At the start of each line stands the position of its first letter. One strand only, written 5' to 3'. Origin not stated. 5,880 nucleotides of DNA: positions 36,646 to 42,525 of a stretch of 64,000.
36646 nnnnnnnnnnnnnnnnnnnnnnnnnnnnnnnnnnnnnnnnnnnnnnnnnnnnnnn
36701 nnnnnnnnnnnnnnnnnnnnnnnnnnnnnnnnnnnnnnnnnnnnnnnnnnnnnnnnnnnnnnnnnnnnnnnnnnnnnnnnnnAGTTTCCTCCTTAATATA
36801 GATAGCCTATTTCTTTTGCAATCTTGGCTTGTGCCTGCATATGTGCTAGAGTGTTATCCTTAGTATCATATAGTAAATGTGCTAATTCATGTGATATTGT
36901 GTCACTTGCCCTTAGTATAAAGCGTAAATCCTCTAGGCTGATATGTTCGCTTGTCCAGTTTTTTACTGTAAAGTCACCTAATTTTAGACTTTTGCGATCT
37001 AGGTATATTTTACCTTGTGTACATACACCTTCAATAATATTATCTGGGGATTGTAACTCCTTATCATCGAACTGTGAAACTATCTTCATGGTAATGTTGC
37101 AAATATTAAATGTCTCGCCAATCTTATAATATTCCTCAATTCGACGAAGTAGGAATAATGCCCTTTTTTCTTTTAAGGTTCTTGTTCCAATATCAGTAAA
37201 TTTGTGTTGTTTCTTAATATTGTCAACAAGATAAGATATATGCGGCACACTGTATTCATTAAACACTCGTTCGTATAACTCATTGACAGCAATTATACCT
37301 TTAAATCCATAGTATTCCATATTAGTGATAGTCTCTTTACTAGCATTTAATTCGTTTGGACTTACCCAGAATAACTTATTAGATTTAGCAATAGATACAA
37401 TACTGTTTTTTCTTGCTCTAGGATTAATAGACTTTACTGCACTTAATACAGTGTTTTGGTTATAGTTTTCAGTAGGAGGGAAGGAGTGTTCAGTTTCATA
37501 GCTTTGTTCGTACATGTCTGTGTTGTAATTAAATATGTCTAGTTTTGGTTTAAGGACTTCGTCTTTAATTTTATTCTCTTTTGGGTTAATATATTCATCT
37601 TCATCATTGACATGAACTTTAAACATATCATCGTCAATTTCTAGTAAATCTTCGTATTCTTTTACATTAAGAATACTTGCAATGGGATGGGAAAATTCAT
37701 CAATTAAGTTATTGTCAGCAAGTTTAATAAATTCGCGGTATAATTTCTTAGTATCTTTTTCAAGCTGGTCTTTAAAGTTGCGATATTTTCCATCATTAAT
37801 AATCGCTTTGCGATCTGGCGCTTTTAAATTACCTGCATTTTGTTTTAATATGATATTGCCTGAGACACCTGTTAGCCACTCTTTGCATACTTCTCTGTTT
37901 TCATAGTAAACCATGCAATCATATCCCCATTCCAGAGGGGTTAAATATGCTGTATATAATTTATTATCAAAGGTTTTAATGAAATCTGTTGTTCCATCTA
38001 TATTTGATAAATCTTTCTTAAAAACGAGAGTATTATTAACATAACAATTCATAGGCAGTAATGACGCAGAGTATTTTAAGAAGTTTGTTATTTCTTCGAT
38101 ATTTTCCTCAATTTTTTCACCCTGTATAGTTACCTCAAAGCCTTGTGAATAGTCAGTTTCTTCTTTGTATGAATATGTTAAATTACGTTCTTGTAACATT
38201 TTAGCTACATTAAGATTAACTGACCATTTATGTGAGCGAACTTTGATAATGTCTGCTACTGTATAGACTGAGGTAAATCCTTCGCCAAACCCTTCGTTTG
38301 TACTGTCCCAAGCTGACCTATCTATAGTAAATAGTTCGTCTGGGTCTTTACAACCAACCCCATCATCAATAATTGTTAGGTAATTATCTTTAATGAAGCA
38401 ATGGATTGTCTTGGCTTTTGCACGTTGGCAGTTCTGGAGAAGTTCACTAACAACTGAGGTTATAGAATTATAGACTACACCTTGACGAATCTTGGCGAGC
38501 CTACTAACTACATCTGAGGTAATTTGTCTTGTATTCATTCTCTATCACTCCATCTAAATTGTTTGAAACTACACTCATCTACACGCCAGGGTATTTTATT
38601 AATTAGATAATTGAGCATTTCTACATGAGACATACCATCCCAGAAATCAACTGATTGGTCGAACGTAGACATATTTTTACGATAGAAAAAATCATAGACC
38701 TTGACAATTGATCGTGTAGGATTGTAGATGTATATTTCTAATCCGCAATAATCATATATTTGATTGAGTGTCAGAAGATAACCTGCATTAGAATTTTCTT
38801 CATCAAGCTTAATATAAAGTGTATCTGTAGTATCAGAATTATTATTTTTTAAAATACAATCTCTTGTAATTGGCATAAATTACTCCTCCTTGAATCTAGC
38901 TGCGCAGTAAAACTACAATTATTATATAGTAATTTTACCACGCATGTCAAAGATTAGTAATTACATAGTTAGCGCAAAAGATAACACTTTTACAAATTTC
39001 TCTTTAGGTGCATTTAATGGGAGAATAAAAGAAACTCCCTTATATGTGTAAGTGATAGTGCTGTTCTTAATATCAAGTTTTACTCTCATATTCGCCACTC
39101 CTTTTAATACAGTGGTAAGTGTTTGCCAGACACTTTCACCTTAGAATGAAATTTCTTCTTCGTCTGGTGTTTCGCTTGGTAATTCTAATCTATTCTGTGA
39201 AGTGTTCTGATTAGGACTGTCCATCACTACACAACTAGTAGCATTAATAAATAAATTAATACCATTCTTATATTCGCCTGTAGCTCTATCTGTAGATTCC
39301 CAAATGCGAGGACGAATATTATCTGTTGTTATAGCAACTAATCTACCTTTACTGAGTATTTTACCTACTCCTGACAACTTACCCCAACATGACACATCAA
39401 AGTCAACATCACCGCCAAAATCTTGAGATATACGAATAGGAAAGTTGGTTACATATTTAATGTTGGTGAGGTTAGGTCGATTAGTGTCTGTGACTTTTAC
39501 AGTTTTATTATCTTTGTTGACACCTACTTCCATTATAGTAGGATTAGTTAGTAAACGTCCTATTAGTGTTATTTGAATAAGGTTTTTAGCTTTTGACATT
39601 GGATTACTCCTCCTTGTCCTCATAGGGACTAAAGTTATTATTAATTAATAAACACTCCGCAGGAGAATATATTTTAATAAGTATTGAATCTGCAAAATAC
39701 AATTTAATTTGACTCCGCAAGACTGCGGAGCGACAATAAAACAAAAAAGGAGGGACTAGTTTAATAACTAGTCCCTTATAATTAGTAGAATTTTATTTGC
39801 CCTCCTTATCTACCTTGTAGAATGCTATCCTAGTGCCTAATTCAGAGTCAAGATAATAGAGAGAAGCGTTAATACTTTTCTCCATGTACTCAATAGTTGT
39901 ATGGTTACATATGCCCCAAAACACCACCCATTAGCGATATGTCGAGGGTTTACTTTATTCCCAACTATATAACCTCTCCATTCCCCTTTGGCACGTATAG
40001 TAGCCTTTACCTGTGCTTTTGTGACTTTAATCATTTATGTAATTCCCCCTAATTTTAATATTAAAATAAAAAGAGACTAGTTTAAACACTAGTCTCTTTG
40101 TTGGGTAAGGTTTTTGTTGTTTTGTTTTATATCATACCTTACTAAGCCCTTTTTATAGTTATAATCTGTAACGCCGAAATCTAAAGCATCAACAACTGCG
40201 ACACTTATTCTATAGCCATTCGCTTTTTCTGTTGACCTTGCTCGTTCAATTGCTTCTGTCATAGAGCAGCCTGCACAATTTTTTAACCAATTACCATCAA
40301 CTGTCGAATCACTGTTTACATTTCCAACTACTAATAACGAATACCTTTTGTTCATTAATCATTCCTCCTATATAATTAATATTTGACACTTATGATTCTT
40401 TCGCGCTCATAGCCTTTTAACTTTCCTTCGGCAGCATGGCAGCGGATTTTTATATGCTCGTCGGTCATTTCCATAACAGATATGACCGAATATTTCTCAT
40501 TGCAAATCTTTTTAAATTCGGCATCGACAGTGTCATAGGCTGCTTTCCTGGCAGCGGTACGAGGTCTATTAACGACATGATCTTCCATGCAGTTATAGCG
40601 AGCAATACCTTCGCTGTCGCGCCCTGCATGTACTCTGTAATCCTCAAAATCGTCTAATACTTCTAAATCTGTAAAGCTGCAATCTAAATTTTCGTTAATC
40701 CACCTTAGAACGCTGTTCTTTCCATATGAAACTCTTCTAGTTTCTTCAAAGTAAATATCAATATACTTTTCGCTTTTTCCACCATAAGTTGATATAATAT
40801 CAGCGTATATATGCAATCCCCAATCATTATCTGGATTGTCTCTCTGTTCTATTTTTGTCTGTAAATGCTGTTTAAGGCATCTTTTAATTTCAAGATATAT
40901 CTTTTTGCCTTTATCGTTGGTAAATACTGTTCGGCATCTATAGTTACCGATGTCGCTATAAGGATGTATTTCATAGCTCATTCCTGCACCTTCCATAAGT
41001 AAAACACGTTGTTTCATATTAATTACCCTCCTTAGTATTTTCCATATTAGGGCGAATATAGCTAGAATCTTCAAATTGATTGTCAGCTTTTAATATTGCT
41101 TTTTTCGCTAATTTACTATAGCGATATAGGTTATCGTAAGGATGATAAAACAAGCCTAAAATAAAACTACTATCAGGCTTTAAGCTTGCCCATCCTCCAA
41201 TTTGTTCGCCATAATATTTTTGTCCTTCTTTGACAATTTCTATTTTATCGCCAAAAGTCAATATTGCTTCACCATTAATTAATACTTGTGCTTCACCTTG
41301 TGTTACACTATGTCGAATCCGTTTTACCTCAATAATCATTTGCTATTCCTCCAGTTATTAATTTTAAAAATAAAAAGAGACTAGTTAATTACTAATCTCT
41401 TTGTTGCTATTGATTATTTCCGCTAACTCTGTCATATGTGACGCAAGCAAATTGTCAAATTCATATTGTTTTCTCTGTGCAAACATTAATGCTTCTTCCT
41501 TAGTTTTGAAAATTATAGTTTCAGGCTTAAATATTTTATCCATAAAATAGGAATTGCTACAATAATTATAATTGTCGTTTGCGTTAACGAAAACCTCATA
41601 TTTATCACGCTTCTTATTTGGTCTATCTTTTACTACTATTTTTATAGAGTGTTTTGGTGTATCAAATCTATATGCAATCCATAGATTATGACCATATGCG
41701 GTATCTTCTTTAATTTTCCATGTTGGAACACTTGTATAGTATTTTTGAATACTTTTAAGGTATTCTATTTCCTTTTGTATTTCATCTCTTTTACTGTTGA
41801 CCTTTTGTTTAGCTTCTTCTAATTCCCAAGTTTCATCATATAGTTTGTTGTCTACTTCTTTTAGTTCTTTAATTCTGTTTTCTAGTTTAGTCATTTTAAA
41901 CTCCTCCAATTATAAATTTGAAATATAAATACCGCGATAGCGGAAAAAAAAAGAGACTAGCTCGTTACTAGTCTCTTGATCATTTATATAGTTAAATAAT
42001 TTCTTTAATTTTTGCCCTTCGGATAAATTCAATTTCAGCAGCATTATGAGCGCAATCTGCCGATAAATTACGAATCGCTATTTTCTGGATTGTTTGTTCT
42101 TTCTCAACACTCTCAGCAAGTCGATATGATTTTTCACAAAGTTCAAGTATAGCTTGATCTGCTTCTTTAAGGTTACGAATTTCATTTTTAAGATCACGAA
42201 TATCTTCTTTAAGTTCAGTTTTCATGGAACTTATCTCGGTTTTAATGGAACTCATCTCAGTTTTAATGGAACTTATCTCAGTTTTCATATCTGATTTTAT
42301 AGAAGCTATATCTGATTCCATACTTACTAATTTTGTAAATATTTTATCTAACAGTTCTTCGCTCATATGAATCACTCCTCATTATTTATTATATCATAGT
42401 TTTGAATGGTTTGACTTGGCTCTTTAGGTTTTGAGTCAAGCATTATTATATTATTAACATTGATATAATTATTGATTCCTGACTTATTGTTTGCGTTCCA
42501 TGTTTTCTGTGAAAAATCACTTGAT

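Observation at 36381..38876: Undescribed three-gene operon: small protein, GHKL ATPase fused to an HExxH zincin, and a domesticated IS200/IS605-type Y1 HUH nuclease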

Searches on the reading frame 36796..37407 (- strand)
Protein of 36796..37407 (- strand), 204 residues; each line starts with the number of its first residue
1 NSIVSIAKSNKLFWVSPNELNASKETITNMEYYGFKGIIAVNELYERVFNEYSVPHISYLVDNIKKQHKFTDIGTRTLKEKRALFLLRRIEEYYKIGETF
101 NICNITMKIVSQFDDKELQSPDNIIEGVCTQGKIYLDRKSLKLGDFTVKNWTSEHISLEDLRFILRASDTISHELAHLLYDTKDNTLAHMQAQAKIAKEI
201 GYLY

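Call 52: search_solved_structures(query=A5, max_evalue=10, show_alignments=3)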
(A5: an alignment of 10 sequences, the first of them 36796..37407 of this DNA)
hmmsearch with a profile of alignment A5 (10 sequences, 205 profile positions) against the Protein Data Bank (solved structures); distinct sequences matched with E-value up to 10: 1.
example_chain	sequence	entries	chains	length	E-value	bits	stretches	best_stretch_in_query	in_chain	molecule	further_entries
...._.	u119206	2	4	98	0.28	13.8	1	40-83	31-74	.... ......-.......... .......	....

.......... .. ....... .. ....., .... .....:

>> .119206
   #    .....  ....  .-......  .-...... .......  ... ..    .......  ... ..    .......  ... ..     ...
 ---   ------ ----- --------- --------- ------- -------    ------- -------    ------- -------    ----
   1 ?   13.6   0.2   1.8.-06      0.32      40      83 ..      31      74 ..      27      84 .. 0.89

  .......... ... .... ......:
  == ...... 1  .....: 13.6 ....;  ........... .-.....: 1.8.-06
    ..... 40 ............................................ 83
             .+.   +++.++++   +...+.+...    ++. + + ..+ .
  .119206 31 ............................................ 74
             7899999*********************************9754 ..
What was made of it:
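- Tried and rejected: A profile of the 204-aa C-terminal domain against PDB gave only a spurious bZIP hit (call 52).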

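Call 53: search_protein_families(library=pfam, alignment_id=A5, max_evalue=1)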
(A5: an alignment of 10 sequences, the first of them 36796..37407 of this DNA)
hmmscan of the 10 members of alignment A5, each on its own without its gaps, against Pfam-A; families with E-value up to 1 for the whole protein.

A. member 1, window:36796-37407:- (204 aa): 2 families
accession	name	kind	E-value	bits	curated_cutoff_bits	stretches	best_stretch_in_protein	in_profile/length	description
PF23200.1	DUF7061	-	0.1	12.7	27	1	87-128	34-75/232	Domain of unknown function (DUF7061)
PF17276.7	DUF5341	-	0.15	12.7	25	1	40-136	50-142/161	Family of unknown function (DUF5341)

B. families by the number of members that match (of 10 scanned): 13 families
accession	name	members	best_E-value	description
PF06114.19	Peptidase_M78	4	0.0056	IrrE N-terminal-like domain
PF10263.15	SprT-like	4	0.014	SprT-like family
PF08325.16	WLM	3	0.11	WLM domain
PF22530.2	Terminase-T7_RNaseH-like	2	0.07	Terminase Bacteriophage T7, Ribonuclease H-like domain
PF23200.1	DUF7061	2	0.087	Domain of unknown function (DUF7061)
PF13699.11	eCIS_core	1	0.015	eCIS core domain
PF04433.23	SWIRM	1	0.019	SWIRM domain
PF19567.5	CpsB_CapC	1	0.084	Capsular polysaccharide synthesis, CpsB/CapC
PF10298.14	WhiA_N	1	0.091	WhiA N-terminal LAGLIDADG-like domain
PF17276.7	DUF5341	1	0.15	Family of unknown function (DUF5341)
PF20243.3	MbnP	1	0.16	MbnP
PF18015.7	Acetyltransf_19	1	0.17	Acetyltransferase (GNAT) domain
PF21233.3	RIOX1_C_WH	1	0.31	Ribosomal oxygenase 1, C-terminal winged helix domain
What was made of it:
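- A SprT-like weak hit (4 of 10 members, E 0.014; call 53) would fit adduct processing.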

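Call 66: predict_structure(alignment_id=A5)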
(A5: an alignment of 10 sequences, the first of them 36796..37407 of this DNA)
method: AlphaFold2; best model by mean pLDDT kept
length: 204 residues; sequences in the alignment: 10
mean_pLDDT: 88.8   pTM: 0.75
mean pLDDT of the five models: 88.8, 88.7, 87.7, 87.5, 87.1
residues with pLDDT >= 90: 102; 70-90: 96; 50-70: 5; < 50: 1
segments of 3 or more residues with pLDDT < 50: none
pLDDT, mean of each block of 10 residues (from residue 1): 69 90 86 86 85 87 88 92 95 95 93 83 91 94 79 85 93 97 89 96 93
secondary structure, 60 per line:
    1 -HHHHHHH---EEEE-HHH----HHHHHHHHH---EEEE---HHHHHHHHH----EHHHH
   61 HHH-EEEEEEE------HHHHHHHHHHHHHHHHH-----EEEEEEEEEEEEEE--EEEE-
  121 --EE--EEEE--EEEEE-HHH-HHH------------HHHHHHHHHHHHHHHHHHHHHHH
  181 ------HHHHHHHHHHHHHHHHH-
elements in order: H2-8 E12-15 H24-32 E36-39 H43-51 H57-63 E65-71 H78-94 E100-113 E116-119 E127-130 E133-137 H158-180 H187-203
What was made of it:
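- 36796..37407 (-): ORF2 residues 378-581: C-terminal alpha/beta domain with no recognisable fold match. Domain model pLDDT 88.8 (call 66).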

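Call 68: fold_search(model_id=the predicted structure, library=pdb)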
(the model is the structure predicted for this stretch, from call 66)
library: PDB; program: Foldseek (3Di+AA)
matches with E <= 10: 216; with E <= 0.001: 0
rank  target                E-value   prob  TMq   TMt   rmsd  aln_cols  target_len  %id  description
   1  4xrt_B                4.2e-01  0.04  0.11  0.12  19.2       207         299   10  Crystal structure of the di-domain ARO/CYC StfQ from the steffimycin biosynthetic pathway (released 2015-12-02)
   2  4xrt_A                5.0e-01  0.02  0.11  0.08  18.9       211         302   10  Crystal structure of the di-domain ARO/CYC StfQ from the steffimycin biosynthetic pathway (released 2015-12-02)
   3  9qup_A                5.3e-01  0.05  0.13  0.15  17.9       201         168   13  Tb(III)-bound de novo protein scaffold TFD-EE MPNN (released 2025-11-19)
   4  8ji1_A                8.5e-01  0.08  0.16  0.17  13.3       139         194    9  Crystal structure of Ham1 from Plasmodium falciparum (released 2024-05-29)
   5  4ib2_A                9.0e-01  0.04  0.18  0.15  20.6       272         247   12  Crystal structure of a putative lipoprotein (RUMGNA_00858) from Ruminococcus gnavus ATCC 29149 at 1.76 A resolution (released 2013-01-16)
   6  1v7r                  1.0e+00  0.08  0.16  0.17  14.0       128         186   12  Structure of nucleotide triphosphate pyrophosphatase from pyrococcus horikoshii OT3 (released 2003-12-30)
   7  2dvp                  1.3e+00  0.08  0.16  0.18  13.8       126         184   11  Structure of NTPase from Pyroccous horikoshii (released 2007-09-04)
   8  1qdl_A                1.3e+00  0.03  0.08  0.05   9.7        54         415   17  THE CRYSTAL STRUCTURE OF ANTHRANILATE SYNTHASE FROM SULFOLOBUS SOLFATARICUS (released 1999-08-18)
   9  1pkx_B                1.4e+00  0.03  0.15  0.07  21.6       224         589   10  Crystal Structure of human ATIC in complex with XMP (released 2004-02-17)
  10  4j29                  1.4e+00  0.20  0.15  0.23   9.0        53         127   21  Crystal Structure of Engineered Protein. Northeast Structural Genomics Consortium Target OR258. (released 2013-03-13)
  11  6ey6_B                1.5e+00  0.07  0.13  0.14  16.0        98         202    7  C-terminal part (residues 315-516) of PorM with the llama nanobody nb130 (released 2018-02-07)
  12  3eo5                  1.5e+00  0.02  0.12  0.14  16.9       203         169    7  Crystal structure of the resuscitation promoting factor RpfB (released 2009-01-13)
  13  9a59_B                1.8e+00  0.10  0.18  0.14  15.5       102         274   14  Integrative model of MLEN-METQ by crosslinking MS and deep learning (released 2024-09-18)
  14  2dvo                  1.9e+00  0.06  0.16  0.17  13.6       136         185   12  Structure of PH1917 protein with the complex of ITP from Pyrococcus horikoshii (released 2007-09-04)
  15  2jq5_MODEL_1_A        1.9e+00  0.03  0.14  0.19  17.0       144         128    9  Solution structure of RPA3114, a SEC-C motif containing protein from Rhodopseudomonas palustris; Northeast Str (released 2007-06-26)
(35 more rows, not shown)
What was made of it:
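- On Zincin metallopeptidases: Foldseek best E 0.42 (call 68).
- Closest known: Hsp90 / HtpG / TRAP1 chaperones. Different: The C-terminal domain is unrelated to the Hsp90 dimerisation domain (call 68).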

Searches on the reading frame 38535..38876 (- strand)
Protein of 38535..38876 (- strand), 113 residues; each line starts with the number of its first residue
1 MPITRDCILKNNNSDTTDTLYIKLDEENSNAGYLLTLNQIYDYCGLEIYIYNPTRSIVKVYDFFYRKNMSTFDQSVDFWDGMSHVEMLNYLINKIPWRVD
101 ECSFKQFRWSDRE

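Call 3: search_protein_families(library=pfam, proteins=[window:38535-38876:-], max_evalue=1)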
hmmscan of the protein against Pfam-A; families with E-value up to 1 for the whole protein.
window:38535-38876:- (113 aa): 2 families
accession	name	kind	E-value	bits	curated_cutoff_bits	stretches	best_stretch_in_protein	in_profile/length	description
PF22714.1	SNaCT8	-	0.021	15.3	27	1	7-94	40-129/164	Short NACHT-associated C-Terminal domain, family 8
PF04789.21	DUF621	-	0.14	11.8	21.3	1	19-105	75-160/306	Protein of unknown function (DUF621)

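Call 4: search_protein_families(library=phrogs, proteins=[window:38535-38876:-], max_evalue=0.01)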
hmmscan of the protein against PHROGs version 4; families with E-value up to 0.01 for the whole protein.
window:38535-38876:- (113 aa): 0 families

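Call 5: search_protein_families(library=padloc, proteins=[window:38535-38876:-], max_evalue=1)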
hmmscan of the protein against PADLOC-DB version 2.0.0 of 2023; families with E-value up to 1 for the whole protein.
window:38535-38876:- (113 aa): 0 families

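Call 76: search_protein_families(library=ncbifam, proteins=[window:38535-38876:-], max_evalue=0.01)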
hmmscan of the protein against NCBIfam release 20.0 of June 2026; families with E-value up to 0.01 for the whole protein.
window:38535-38876:- (113 aa): 0 families

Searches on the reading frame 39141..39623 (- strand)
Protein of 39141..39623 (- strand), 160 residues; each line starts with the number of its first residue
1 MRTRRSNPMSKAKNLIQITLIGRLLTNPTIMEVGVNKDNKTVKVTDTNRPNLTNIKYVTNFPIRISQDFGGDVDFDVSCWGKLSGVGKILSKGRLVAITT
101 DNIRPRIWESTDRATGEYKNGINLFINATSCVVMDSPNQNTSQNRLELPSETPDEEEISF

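Call 3: search_protein_families(library=pfam, proteins=[window:39141-39623:-], max_evalue=1)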
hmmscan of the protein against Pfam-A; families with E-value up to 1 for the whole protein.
window:39141-39623:- (160 aa): 0 families

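Call 4: search_protein_families(library=phrogs, proteins=[window:39141-39623:-], max_evalue=0.01)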
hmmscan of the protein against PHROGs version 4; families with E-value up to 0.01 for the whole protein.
window:39141-39623:- (160 aa): 1 family
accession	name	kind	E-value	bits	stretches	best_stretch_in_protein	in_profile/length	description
phrog_44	-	DNA, RNA and nucleotide metabolism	0.0002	22.2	1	16-112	88-173/271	single strand DNA binding protein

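Call 5: search_protein_families(library=padloc, proteins=[window:39141-39623:-], max_evalue=1)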
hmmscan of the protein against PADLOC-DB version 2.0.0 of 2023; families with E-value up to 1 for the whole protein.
window:39141-39623:- (160 aa): 0 families

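Call 76: search_protein_families(library=ncbifam, proteins=[window:39141-39623:-], max_evalue=0.01)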
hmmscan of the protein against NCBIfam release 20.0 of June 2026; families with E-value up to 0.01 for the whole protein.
window:39141-39623:- (160 aa): 0 families

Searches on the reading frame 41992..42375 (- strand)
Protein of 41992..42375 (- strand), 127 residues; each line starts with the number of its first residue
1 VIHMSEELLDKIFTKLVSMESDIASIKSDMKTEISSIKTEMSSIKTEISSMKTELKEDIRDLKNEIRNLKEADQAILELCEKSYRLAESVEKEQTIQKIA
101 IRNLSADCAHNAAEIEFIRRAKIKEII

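Call 29: search_protein_families(library=pfam, proteins=[window:41992-42375:-], max_evalue=0.01)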
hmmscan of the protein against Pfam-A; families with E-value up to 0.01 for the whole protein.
window:41992-42375:- (127 aa): 12 families
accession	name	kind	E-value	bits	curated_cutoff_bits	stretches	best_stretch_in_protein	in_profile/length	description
PF07798.16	CCDC90-like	-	0.00025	21.4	33.5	1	17-67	53-107/175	Coiled-coil domain-containing protein 90-like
PF14962.11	AIF-MLS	-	0.0013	19.1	29.9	1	45-102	75-132/192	Mitochondria Localisation Sequence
PF20878.2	REST_helical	-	0.0026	18.4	27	1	15-63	20-64/65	Helical region in REST corepressor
PF04513.17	Baculo_PEP_C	-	0.0026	18.3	38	1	9-68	22-85/140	Baculovirus polyhedron envelope protein, PEP, C terminus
PF07544.18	Med9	-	0.0027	18.2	26.9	1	7-75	1-68/80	RNA polymerase II transcription mediator complex subunit 9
PF16515.11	HIP1_clath_bdg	-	0.0033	18.2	28.8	0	17-71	19-73/99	Clathrin-binding domain of Huntingtin-interacting protein 1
PF12128.14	DUF3584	-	0.0034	15.4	31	1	21-113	379-471/1191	Protein of unknown function (DUF3584)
PF00804.31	Syntaxin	-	0.0044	17.3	26.7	1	10-57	29-76/157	Syntaxin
PF07464.16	ApoLp-III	-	0.0062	17.1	36.3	1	20-95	39-115/146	Apolipophorin-III precursor (apoLp-III)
PF03233.18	Cauli_AT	-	0.0064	16.9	24.8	1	8-103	53-146/163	Aphid transmission protein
PF10234.14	Cluap1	-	0.008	16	25.8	0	9-56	149-196/268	Clusterin-associated protein-1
PF05823.17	Gp-FAR-1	-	0.0094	16.8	29.2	1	45-114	12-81/149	Nematode fatty acid retinoid binding protein (Gp-FAR-1)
